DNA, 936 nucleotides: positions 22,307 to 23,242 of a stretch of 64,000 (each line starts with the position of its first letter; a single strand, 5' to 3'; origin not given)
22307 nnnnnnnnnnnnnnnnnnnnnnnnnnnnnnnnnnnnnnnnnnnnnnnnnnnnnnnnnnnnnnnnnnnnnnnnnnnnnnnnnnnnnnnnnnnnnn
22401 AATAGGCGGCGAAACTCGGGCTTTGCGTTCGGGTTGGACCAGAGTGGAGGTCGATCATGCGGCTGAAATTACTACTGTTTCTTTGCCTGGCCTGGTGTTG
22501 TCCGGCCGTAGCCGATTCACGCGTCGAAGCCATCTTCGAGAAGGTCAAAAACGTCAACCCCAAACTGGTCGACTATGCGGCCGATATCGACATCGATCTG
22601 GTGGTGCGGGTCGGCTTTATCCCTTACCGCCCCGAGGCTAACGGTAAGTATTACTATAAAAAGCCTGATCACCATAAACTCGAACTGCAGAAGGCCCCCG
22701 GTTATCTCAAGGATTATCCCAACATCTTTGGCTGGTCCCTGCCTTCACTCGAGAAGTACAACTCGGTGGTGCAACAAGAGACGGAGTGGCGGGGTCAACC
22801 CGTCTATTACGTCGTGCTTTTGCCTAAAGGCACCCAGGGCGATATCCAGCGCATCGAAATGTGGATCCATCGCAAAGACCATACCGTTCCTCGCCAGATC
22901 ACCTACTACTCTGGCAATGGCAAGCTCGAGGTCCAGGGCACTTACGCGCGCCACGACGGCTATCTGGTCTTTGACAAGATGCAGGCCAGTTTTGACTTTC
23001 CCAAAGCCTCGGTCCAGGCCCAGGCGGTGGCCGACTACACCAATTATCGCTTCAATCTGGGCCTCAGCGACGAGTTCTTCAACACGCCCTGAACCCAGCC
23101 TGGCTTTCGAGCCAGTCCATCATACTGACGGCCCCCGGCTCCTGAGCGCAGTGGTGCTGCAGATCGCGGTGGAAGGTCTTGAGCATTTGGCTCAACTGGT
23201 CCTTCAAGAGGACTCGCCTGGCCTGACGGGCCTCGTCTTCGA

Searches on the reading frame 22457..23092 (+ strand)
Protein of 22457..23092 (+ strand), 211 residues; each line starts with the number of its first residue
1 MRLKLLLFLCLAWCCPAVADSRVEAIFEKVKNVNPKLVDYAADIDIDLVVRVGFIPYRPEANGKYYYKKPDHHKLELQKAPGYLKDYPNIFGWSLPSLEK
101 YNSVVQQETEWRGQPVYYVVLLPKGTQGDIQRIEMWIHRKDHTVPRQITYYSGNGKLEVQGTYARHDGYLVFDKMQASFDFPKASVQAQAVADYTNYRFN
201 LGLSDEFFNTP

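Call 77: search_protein_families(library=pfam, proteins=[window:22457-23092:+], max_evalue=0.00001)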
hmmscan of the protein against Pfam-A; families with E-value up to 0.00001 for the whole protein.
window:22457-23092:+ (211 aa): 1 family
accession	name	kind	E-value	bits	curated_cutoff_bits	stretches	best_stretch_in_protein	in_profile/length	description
PF17131.11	LolA_like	-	1.1e-07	32.1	30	1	98-210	68-179/184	Outer membrane lipoprotein-sorting protein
